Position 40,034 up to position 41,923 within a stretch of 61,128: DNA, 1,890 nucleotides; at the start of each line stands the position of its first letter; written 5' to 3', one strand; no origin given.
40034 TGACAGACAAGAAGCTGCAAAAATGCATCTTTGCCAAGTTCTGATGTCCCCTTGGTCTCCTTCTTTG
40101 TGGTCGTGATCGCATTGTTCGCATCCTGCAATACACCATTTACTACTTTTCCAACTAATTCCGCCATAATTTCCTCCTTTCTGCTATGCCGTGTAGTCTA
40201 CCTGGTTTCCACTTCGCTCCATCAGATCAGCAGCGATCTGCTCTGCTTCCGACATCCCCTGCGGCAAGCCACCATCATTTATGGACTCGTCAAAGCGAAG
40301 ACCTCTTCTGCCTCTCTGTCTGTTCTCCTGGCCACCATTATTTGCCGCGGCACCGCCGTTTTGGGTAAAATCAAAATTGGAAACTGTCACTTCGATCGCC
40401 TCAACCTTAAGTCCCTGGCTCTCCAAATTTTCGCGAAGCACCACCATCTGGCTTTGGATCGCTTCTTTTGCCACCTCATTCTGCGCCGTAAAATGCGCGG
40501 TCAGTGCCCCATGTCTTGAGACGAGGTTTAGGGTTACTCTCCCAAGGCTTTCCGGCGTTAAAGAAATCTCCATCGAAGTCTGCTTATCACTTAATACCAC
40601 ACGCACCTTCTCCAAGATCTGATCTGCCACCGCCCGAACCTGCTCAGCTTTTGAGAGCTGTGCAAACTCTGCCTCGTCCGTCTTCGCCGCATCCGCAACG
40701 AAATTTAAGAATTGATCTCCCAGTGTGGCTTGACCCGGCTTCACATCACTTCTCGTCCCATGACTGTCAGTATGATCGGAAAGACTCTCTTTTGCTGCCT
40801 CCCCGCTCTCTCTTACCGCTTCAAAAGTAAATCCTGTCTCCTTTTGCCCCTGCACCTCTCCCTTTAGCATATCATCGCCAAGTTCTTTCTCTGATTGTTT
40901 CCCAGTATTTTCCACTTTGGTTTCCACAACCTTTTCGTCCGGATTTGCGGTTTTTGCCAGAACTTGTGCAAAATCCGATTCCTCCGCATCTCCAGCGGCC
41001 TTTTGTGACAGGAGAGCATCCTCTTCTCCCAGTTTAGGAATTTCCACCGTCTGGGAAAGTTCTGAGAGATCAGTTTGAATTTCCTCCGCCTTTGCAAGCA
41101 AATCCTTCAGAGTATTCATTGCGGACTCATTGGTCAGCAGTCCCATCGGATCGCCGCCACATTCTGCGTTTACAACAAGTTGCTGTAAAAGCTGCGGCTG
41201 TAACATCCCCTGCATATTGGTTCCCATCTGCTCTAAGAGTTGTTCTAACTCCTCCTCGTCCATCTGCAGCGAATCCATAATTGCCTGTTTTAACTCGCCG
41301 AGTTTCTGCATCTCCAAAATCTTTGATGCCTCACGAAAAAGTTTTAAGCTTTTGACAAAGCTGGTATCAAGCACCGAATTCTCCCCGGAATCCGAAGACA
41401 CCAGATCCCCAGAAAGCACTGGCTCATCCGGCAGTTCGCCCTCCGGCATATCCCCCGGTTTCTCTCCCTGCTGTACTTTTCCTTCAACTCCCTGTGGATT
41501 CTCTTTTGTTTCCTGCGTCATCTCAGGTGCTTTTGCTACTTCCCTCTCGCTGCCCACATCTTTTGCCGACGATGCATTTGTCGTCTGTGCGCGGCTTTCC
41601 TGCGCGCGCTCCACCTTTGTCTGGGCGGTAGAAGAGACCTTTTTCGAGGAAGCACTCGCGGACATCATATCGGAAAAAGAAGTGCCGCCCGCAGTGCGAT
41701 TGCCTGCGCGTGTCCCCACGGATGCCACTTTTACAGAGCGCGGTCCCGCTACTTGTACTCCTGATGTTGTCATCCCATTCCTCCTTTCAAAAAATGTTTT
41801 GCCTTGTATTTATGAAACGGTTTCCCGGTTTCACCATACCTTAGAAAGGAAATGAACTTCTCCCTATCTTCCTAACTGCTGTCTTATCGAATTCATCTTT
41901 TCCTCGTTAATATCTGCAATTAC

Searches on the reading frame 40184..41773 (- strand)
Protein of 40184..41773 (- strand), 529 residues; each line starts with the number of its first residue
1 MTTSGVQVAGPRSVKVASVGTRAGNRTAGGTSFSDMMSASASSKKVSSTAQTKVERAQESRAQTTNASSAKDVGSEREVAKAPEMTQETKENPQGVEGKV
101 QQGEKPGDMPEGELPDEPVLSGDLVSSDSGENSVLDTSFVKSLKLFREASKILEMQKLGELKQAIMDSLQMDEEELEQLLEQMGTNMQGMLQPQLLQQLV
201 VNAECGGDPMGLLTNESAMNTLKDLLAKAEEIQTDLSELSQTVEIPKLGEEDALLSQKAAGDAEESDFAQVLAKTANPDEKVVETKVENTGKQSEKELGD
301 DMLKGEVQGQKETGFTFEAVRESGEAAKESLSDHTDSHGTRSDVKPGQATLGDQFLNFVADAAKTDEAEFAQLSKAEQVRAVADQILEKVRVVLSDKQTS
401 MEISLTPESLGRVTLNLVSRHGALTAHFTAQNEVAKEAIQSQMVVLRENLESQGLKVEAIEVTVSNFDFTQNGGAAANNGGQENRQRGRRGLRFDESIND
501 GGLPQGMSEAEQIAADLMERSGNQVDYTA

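Call 38: search_protein_families(library=pfam, proteins=[window:40184-41773:-])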
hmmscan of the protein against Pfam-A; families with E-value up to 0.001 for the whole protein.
window:40184-41773:- (529 aa): 1 family
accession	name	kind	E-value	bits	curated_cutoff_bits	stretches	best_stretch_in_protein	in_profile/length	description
PF02120.21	Flg_hook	-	1.1e-17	64.1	29.8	1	390-466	4-80/85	Flagellar hook-length control protein FliK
